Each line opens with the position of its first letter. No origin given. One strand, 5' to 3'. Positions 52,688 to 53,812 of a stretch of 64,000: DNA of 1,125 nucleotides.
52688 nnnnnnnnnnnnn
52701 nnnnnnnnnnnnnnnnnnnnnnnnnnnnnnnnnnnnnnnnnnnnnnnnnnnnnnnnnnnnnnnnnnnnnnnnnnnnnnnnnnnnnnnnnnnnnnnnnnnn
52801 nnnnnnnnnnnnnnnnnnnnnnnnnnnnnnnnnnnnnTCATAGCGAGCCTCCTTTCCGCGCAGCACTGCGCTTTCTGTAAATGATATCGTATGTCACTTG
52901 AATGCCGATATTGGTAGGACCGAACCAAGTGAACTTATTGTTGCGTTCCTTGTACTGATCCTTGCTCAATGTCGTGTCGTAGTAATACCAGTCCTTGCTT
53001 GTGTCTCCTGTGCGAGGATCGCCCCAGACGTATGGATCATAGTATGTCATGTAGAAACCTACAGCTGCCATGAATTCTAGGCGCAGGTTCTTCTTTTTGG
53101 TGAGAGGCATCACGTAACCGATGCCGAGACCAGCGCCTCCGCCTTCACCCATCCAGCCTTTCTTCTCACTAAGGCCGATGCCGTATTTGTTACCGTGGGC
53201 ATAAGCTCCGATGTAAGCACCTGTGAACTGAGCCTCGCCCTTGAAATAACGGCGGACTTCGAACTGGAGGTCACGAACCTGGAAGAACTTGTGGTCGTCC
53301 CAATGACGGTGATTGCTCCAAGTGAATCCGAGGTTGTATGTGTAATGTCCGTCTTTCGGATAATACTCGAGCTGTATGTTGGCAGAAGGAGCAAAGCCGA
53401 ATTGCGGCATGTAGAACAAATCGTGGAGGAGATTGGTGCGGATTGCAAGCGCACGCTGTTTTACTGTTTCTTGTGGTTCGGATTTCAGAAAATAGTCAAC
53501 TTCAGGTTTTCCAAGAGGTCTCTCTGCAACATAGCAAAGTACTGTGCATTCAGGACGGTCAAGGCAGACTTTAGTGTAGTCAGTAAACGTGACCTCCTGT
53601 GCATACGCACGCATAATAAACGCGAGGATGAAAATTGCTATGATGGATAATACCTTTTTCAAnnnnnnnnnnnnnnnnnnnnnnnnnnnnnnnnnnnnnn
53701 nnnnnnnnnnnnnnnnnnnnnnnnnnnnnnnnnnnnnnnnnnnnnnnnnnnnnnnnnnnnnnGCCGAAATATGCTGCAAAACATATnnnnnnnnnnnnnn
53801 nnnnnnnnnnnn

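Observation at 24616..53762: Giant 14-gene type V pilus-like locus: a DUF3575-like barrel plus 12 fimbrillin-superfamily lipoprotein paralogues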

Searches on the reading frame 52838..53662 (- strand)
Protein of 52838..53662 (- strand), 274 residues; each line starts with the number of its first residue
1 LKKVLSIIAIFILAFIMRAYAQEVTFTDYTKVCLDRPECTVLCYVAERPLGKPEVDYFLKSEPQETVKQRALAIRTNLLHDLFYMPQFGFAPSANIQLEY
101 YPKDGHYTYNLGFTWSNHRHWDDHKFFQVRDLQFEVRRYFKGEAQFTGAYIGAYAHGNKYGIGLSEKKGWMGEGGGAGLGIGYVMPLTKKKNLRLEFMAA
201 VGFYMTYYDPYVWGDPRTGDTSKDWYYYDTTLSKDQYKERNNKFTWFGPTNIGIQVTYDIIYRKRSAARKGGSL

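Call 4: search_protein_families(library=pfam, proteins=[window:52838-53662:-], max_evalue=0.01)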
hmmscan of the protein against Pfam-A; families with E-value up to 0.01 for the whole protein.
window:52838-53662:- (274 aa): 1 family
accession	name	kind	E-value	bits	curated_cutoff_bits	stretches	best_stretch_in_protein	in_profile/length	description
PF12099.14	DUF3575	-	5.3e-16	58.9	21.1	1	68-258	14-175/177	Protein of unknown function (DUF3575)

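Call 6: search_protein_families(library=ncbifam, proteins=[window:52838-53662:-], max_evalue=1)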
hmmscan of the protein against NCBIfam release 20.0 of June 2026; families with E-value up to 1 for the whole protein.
window:52838-53662:- (274 aa): 0 families

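Call 16: find_encoding_contigs(protein=window:52838-53662:-, flank=10000, max_places=6)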
Protein window:52838-53662:- (274 aa): no gene with exactly this product is on record in the collection.

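Call 17: find_encoding_contigs(protein=window:52841-53662:-, flank=10000, max_places=6)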
Protein seq(274 aa) (274 aa): no gene with exactly this product is on record in the collection.

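Call 19: find_related_loci(query=window:52841-53662:-, collection=genome_contigs, flank=10000)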
Query seq(274 aa) (274 aa) in genome_contigs; peptide patterns used: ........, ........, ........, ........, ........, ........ (x = any residue, [..] = any of these).
23 stretches matched a pattern; 3 encode a relative of the query (tblastn E <= 1e-3); 3 distinct loci.
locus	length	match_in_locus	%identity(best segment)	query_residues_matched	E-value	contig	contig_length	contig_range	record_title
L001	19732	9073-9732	60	53-273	1e-80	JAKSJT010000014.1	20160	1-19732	MAG: Bacteroidales bacterium isolate Horse_feces54 MAG054_14, whole genome shotgun sequence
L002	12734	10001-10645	58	63-274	1e-73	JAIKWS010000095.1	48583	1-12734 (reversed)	MAG: Prevotella sp. isolate RUI435 k141_15804789_flag=0_multi=14.9685_len=48583, whole genome shotgun sequence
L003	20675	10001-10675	38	41-264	3e-31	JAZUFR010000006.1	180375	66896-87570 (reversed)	MAG: Bacteroidaceae bacterium isolate T1900045293_TH20190063.MAGScoT_cleanbin_000001 SGB_6050_k141_2188772, whole genome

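Call 68: find_homologous_proteins(query=window:52841-53662:-, max_evalue=0.001)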
Query seq(274 aa) (274 aa): 307 proteins with E <= 0.001 among 644 candidates; the best 120 are listed.
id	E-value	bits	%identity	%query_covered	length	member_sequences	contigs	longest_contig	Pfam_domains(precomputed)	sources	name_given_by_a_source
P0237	1.3e-186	637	98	100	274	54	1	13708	PF12099.15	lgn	-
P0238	5.0e-131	454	79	90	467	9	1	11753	PF12099.15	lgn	-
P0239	4.3e-112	392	66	87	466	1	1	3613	PF12099.15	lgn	-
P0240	9.7e-110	384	68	87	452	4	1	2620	PF12099.15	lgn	-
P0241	1.7e-109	384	75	77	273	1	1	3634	PF12099.15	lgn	-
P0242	8.9e-96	339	69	75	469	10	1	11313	PF12099.15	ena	-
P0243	7.1e-95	336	72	72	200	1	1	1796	PF12099.15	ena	-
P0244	1.1e-92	328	68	76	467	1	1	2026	PF12099.15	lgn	-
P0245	1.9e-92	328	66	81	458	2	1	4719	PF12099.15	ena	-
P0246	3.9e-92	327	64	77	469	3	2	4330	PF12099.15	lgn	-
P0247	1.7e-90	321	64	77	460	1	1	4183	PF12099.15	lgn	-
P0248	4.0e-90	320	64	74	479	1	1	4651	PF12099.15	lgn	-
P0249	9.9e-90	319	63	81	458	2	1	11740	PF12099.15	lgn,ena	-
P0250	1.3e-89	318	62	80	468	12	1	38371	PF12099.15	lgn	-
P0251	1.6e-89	318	59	89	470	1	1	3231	PF12099.15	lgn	-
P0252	2.9e-89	317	67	73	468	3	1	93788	PF12099.15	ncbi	-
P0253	4.6e-89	317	59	89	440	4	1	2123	PF12099.15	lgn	-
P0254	1.4e-88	315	64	78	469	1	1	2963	PF12099.15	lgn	-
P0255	2.6e-88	314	63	79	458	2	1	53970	PF12099.15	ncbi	-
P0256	3.4e-88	314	67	77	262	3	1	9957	PF12099.15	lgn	-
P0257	4.2e-88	313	62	80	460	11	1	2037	PF12099.15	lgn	-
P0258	4.3e-88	313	63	75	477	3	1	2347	PF12099.15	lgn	-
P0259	8.0e-88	312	61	83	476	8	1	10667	PF12099.15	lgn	-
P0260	8.3e-88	312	65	76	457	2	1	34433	PF12099.15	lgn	-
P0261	1.1e-87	312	63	78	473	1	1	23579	PF12099.15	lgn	-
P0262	1.1e-87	312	66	77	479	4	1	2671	PF12099.15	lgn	-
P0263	1.5e-87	312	64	75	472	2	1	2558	PF12099.15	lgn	-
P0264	2.2e-87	311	60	86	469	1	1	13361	PF12099.15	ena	-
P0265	2.4e-87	311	62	78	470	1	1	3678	PF12099.15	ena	-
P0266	2.9e-87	311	64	76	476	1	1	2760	PF12099.15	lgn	-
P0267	3.1e-87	311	59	84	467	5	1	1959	PF12099.15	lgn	-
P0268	3.7e-87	310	59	82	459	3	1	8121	PF12099.15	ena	-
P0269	9.9e-87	309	62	77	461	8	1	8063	PF12099.15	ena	-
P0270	1.3e-86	309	60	81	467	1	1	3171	PF12099.15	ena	-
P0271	1.8e-86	308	61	80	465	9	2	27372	PF12099.15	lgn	-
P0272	2.4e-86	308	60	82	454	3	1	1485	PF12099.15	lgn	-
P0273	3.6e-86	307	53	96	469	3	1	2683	PF12099.15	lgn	-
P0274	3.6e-86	307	62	77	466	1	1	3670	PF12099.15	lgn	-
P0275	6.9e-86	306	58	86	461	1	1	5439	PF12099.15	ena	-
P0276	7.0e-86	306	58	86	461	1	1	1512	PF12099.15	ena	-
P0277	8.8e-86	306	59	86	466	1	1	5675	PF12099.15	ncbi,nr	ncbi:MAG: DUF3575 domain-containing protein [Bacteroidales bacterium]|nr:DUF3575 domain-containing p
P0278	1.3e-85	305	60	81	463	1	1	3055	PF12099.15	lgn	-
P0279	1.7e-85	305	57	86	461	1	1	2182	PF12099.15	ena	-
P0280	1.7e-85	305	62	81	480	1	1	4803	PF12099.15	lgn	-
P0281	1.9e-85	305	57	86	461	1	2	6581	PF12099.15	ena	-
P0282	2.0e-85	305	61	77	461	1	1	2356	PF12099.15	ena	-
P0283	2.1e-85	305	58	84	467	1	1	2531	PF12099.15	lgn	-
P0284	2.3e-85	304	58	89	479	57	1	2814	PF12099.15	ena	-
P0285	2.6e-85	304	60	81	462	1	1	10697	PF12099.15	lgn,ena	-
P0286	2.7e-85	304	60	81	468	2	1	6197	PF12099.15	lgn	-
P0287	2.8e-85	304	62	77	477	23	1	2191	PF12099.15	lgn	-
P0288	3.7e-85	304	61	77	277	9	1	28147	PF12099.15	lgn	-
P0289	4.9e-85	303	54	86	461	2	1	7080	PF12099.15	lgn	-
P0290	5.7e-85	303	62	77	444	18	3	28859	PF12099.15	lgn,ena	-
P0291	6.2e-85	303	61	82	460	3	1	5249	PF12099.15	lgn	-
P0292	8.4e-85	303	62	74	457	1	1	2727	PF12099.15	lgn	-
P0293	9.0e-85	302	62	75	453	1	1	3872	PF12099.15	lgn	-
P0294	1.0e-84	302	56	94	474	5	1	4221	PF12099.15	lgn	-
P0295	1.1e-84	302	60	79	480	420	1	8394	PF12099.15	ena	-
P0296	1.2e-84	302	64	77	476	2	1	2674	PF12099.15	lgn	-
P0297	1.3e-84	302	62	75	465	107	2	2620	PF12099.15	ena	-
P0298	1.7e-84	302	57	81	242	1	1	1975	PF12099.15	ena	-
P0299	2.2e-84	301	62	76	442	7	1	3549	PF12099.15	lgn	-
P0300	2.8e-84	301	61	79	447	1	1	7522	PF12099.15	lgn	-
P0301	3.5e-84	301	61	75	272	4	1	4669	PF12099.15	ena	-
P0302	4.2e-84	300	60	79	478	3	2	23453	PF12099.15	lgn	-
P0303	4.4e-84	300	58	81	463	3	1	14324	PF12099.15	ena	-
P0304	6.9e-84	300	56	86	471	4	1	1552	PF12099.15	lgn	-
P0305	8.2e-84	299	52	94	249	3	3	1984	PF12099.15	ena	-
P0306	8.4e-84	299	62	74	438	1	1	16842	PF12099.15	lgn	-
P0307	9.5e-84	299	61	77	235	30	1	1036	PF12099.15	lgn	-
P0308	1.6e-83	298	53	89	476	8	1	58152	PF12099.15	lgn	-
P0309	1.8e-83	298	54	87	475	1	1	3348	PF12099.15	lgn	-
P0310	3.0e-83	297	56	85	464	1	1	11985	PF12099.15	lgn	-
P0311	3.9e-83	297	60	80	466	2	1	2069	PF12099.15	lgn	-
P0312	4.0e-83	297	61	76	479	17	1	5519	PF12099.15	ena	-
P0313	4.0e-83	297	60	75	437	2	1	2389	PF12099.15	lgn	-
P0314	5.0e-83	297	62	76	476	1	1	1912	PF12099.15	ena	-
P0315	5.1e-83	297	60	77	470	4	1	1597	PF12099.15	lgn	-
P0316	5.2e-83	297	62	76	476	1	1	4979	PF12099.15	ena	-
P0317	7.8e-83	296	61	76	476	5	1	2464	PF12099.15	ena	-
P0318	1.1e-82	296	59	78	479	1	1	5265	PF12099.15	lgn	-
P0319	1.1e-82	296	61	75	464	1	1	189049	PF12099.15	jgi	-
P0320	1.4e-82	295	59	80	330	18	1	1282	PF12099.15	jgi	jgi:hypothetical protein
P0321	1.6e-82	295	61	76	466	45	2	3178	PF12099.15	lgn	-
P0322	2.3e-82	295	57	83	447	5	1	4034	PF12099.15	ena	-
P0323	2.5e-82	294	61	76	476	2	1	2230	PF12099.15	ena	-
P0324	3.0e-82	294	56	84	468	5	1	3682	PF12099.15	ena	-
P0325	3.2e-82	294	55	86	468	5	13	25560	PF12099.15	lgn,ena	-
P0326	3.3e-82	294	60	78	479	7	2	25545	PF12099.15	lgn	-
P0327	3.7e-82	294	63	72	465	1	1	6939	PF12099.15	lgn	-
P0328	3.9e-82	294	58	84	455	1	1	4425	PF12099.15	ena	-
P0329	4.0e-82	294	57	76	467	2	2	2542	PF12099.15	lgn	-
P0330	4.2e-82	294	63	72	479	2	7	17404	PF12099.15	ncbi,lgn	-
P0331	4.2e-82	294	62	74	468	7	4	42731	PF12099.15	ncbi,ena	-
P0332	4.4e-82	294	59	80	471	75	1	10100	PF12099.15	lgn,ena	-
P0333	4.8e-82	294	55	86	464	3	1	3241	PF12099.15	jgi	-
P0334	4.8e-82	294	60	76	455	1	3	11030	PF12099.15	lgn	-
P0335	5.1e-82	293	60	77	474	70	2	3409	PF12099.15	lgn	-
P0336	6.4e-82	293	56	83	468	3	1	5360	PF12099.15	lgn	-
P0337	6.4e-82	293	62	75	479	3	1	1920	PF12099.15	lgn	-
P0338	6.8e-82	293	61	76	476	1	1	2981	PF12099.15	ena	-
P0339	8.2e-82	293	60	77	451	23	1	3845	PF12099.15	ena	-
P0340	8.8e-82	293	61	74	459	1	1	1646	PF12099.15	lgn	-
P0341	8.9e-82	293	62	74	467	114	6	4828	PF12099.15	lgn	-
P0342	9.4e-82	293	60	78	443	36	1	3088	PF12099.15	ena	-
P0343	1.0e-81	292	59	78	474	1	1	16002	PF12099.15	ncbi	-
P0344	1.1e-81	292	62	78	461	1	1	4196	PF12099.15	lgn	-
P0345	1.1e-81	292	61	76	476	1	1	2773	PF12099.15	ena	-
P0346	1.1e-81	292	55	85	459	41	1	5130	PF12099.15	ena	-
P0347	1.4e-81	292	56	80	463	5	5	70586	PF12099.15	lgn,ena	-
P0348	1.6e-81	292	63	73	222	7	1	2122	PF12099.15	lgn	-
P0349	1.8e-81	292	62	73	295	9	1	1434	PF12099.15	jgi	jgi:hypothetical protein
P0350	1.9e-81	292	61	76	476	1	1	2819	PF12099.15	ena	-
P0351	2.0e-81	291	61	76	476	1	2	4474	PF12099.15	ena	-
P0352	2.4e-81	291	57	84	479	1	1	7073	PF12099.15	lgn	-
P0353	2.5e-81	291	59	79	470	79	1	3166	PF12099.15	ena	-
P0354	3.2e-81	291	60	75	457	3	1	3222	PF12099.15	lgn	-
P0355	3.4e-81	291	63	73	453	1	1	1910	PF12099.15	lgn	-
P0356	4.0e-81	290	60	75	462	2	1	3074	PF12099.15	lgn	-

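Call 71: search_solved_structures(query=A3, max_evalue=10)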
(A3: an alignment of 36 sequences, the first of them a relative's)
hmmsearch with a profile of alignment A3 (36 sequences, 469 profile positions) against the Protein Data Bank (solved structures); distinct sequences matched with E-value up to 10: 0.

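Call 72: search_protein_families(library=pfam, proteins=[P0238, P0252, P0255], max_evalue=10)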
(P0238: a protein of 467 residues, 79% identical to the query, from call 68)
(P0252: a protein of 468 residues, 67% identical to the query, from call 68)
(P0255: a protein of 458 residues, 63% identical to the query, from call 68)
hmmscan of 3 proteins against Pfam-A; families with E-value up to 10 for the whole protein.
P0238 (467 aa): 2 families
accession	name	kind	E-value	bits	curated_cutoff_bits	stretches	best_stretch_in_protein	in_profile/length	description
PF12099.14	DUF3575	-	9.4e-16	58.1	21.1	1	264-452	15-175/177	Protein of unknown function (DUF3575)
PF00691.25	OmpA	-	0.22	12.3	27.2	1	87-130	23-66/98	OmpA family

P0252 (468 aa): 3 families
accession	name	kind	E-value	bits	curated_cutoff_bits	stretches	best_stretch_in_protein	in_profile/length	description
PF12099.14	DUF3575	-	1.1e-12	48.1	21.1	1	291-423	30-145/177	Protein of unknown function (DUF3575)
PF00691.25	OmpA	-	0.043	14.6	27.2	1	70-135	2-64/98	OmpA family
PF18026.6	Exog_C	-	0.094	13.1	29.5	0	117-148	9-40/49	Endo/exonuclease (EXOG) C-terminal domain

P0255 (458 aa): 2 families
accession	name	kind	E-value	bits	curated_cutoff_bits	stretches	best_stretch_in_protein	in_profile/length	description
PF12099.14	DUF3575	-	3e-10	40.1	21.1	1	262-447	18-175/177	Protein of unknown function (DUF3575)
PF18064.7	CB_ParB_C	-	0.014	16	27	1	227-239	31-43/47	Centromere-binding protein ParB C-terminal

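Call 81: find_encoding_contigs(protein=P0255, flank=10000, max_places=2)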
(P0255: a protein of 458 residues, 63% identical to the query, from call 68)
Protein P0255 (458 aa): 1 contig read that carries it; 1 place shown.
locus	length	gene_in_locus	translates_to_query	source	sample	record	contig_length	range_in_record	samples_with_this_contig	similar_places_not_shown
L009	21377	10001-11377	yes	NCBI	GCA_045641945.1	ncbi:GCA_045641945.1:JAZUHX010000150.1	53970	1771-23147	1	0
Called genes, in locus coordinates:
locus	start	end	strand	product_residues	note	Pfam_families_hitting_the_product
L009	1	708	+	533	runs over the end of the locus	PF01743:PolyA_pol, PF12627:PolyA_pol_RNAbd, PF01966:HD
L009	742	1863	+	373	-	PF07470:Glyco_hydro_88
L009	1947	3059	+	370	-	PF02606:LpxK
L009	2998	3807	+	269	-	PF01048:PNP_UDP_1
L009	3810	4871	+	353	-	PF00586:AIRS, PF02769:AIRS_C (faint)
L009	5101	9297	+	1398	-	PF09479:Flg_new (faint)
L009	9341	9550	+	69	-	-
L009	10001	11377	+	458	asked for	PF12099:DUF3575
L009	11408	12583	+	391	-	-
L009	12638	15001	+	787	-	-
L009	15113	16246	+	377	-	PF13149:Mfa_like_1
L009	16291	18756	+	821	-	PF13149:Mfa_like_1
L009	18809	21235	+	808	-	PF13149:Mfa_like_1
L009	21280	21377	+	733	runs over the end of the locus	PF13149:Mfa_like_1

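Call 84: find_encoding_contigs(protein=P0237, flank=10000, max_places=3)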
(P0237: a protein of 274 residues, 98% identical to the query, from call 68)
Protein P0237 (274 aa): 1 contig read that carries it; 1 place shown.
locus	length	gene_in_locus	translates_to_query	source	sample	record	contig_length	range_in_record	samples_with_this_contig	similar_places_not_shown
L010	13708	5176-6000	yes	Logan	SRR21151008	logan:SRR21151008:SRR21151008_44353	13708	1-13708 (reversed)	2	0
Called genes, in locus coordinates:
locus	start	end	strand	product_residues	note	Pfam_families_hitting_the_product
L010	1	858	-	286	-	?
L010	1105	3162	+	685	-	-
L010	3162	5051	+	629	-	PF13086:AAA_11, PF13604:AAA_30, PF01443:Viral_helicase1 (faint), PF13191:AAA_16 (faint), PF13245:AAA_19, PF13086:AAA_11, PF13087:AAA_12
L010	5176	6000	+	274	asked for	PF12099:DUF3575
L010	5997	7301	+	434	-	-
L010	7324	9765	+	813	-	-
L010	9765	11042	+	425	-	-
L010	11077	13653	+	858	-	PF13149:Mfa_like_1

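Call 90: predict_structure(alignment_id=A3)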
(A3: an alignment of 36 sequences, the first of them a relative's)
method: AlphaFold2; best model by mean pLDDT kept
length: 467 residues; sequences in the alignment: 36
mean_pLDDT: 78.3   pTM: 0.47
mean pLDDT of the five models: 78.3, 75.9, 75.3, 73.1, 72.8
residues with pLDDT >= 90: 151; 70-90: 194; 50-70: 63; < 50: 59
segments of 3 or more residues with pLDDT < 50: 22-28, 225-243, 245-261, 425-434, 462-467
pLDDT, mean of each block of 10 residues (from residue 1): 87 80 50 87 82 90 77 88 89 87 83 84 88 68 79 95 97 93 95 93 89 85 48 38 44 41 73 66 68 83 91 78 90 83 93 87 82 96 87 94 74 65 48 67 88 75 43
secondary structure, 60 per line:
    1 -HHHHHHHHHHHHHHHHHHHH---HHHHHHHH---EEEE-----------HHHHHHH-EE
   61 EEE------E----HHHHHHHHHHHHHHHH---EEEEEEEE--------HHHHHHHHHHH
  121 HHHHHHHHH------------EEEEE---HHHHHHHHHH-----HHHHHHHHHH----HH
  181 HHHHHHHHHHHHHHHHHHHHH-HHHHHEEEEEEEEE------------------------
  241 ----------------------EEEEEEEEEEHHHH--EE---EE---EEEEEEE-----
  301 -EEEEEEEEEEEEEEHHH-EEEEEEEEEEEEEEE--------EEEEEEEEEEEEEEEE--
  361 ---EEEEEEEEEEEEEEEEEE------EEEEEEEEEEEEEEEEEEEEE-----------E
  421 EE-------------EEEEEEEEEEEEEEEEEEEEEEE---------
elements in order: H2-21 H25-32 E36-39 H51-57 E59-63 H75-90 E94-101 H110-129 E142-146 H150-159 H165-174 H179-201 H203-207 E208-216 E263-272 H273-276 E289-295 E302-315 E320-334 E343-358 E364-381 E388-408 E420-422 E436-458

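Call 93: fold_search(model_id=the predicted structure, library=pdb)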
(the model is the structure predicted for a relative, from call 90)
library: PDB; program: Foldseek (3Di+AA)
matches with E <= 10: 748; with E <= 0.001: 0
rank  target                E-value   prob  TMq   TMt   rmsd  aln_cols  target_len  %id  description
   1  3dzm_C                2.2e-03  1.00  0.22  0.43   8.6       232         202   13  Crystal structure of a major outer membrane protein from Thermus thermophilus HB27 (released 2008-12-23)
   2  9a2m_MODEL_1_A        2.6e-03  0.97  0.17  0.22  19.9       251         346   11  Model of E. coli OmpA by in-cell photo-crosslinking MS and deep learning (released 2023-02-24)
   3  2f1v_A                4.9e-03  1.00  0.23  0.52   8.5       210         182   11  Outer membrane protein OmpW (released 2006-01-24)
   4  2f1t_A                5.2e-03  1.00  0.22  0.49   8.4       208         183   10  Outer membrane protein OmpW (released 2006-01-24)
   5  3dzm_B                5.2e-03  0.99  0.23  0.43   8.3       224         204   13  Crystal structure of a major outer membrane protein from Thermus thermophilus HB27 (released 2008-12-23)
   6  9fzd_A                6.1e-03  0.93  0.18  0.37  10.7       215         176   12  Structure of OmpA-long in complex with nanobody Nb39 (released 2024-07-17)
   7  1p4t                  7.2e-03  0.98  0.17  0.43  10.0       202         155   14  Crystal structure of Neisserial surface protein A (NspA) (released 2003-07-22)
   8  3dzm_A                9.6e-03  0.96  0.22  0.41   9.0       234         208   12  Crystal structure of a major outer membrane protein from Thermus thermophilus HB27 (released 2008-12-23)
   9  2r4l_A                1.1e-02  0.90  0.19  0.21  12.0       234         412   10  Crystal structure of the long-chain fatty acid transporter FadL mutant P34A (released 2008-09-16)
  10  9a32_MODEL_1_A        1.1e-02  0.72  0.14  0.17  16.3       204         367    8  Model of E. coli OmpC by in-cell photo-crosslinking MS and deep learning (released 2023-02-24)
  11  6oqh_MODEL_1_A        1.2e-02  0.41  0.14  0.21  20.0       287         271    8  Solution NMR structure of a quiet outer membrane protein G Nanopore (OmpG mutant: Delta-L6-D215) (released 2019-06-05)
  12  1kmp                  1.4e-02  0.96  0.16  0.12  12.6       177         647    9  Crystal structure of the Outer Membrane Transporter FecA Complexed with Ferric Citrate (released 2002-03-06)
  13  1kmo                  1.5e-02  0.97  0.16  0.12  12.0       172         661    8  Crystal structure of the Outer Membrane Transporter FecA (released 2002-03-06)
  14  5o68_L                1.5e-02  0.35  0.15  0.22  17.9       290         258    8  Crystal Structure of the Pseudomonas functional amyloid secretion protein FapF - R157A mutant (released 2017-08-23)
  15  4ctd_A                1.7e-02  0.09  0.09  0.14  21.4       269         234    9  X-ray structure of an engineered OmpG loop6-deletion (released 2014-08-13)
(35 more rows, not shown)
